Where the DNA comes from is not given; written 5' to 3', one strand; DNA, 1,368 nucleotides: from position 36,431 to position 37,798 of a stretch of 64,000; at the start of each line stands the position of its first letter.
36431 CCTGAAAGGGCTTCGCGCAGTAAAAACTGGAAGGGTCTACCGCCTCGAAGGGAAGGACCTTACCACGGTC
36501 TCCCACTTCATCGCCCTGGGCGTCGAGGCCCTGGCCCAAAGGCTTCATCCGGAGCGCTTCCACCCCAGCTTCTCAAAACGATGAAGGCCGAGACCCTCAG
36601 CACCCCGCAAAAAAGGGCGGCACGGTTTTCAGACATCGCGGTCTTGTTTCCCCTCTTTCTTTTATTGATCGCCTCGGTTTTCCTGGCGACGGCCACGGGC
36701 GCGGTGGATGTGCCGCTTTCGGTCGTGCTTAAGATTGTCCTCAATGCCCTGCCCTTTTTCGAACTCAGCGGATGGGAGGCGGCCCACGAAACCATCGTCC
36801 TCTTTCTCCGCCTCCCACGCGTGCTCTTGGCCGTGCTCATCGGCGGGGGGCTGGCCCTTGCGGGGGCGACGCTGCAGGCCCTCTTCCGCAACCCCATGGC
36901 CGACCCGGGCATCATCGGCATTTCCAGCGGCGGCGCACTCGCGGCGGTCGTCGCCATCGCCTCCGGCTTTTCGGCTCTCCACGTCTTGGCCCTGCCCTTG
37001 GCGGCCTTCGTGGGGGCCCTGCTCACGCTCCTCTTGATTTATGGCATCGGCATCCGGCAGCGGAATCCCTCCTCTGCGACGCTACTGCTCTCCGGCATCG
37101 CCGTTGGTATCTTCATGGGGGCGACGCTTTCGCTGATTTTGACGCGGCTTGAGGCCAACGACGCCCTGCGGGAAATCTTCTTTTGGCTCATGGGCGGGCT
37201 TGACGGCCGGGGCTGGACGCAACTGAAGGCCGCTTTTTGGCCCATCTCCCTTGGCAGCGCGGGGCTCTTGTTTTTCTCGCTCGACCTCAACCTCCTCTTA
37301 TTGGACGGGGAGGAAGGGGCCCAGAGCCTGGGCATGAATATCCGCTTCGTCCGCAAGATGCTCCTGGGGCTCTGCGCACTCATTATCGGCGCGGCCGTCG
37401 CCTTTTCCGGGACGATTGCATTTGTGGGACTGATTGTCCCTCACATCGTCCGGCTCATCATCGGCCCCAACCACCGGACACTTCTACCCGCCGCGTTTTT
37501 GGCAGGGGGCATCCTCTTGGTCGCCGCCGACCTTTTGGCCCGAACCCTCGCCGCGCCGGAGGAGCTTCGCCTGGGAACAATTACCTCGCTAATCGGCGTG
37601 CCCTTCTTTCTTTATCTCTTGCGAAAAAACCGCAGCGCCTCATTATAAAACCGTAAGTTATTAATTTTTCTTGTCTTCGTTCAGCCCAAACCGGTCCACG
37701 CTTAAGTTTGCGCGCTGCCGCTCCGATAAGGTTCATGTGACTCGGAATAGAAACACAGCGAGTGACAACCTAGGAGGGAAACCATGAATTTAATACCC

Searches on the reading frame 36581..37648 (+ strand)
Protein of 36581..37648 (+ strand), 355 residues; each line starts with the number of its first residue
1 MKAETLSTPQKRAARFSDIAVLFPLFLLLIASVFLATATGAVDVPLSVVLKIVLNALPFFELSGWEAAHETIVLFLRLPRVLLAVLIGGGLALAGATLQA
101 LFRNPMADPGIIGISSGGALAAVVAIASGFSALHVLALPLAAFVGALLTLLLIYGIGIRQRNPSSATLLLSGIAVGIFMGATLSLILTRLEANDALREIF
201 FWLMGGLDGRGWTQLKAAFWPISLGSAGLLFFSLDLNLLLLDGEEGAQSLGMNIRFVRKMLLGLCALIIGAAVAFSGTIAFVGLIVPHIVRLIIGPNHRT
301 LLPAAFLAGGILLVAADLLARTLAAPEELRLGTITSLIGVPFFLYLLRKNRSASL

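Call 3: search_protein_families(library=pfam, proteins=[window:36581-37648:+], max_evalue=0.01)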
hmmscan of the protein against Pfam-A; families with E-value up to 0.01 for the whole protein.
window:36581-37648:+ (355 aa): 1 family
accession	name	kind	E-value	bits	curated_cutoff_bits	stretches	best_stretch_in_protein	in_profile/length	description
PF01032.23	FecCD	-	1.3e-87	294.2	26.5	1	28-349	1-311/311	FecCD transport family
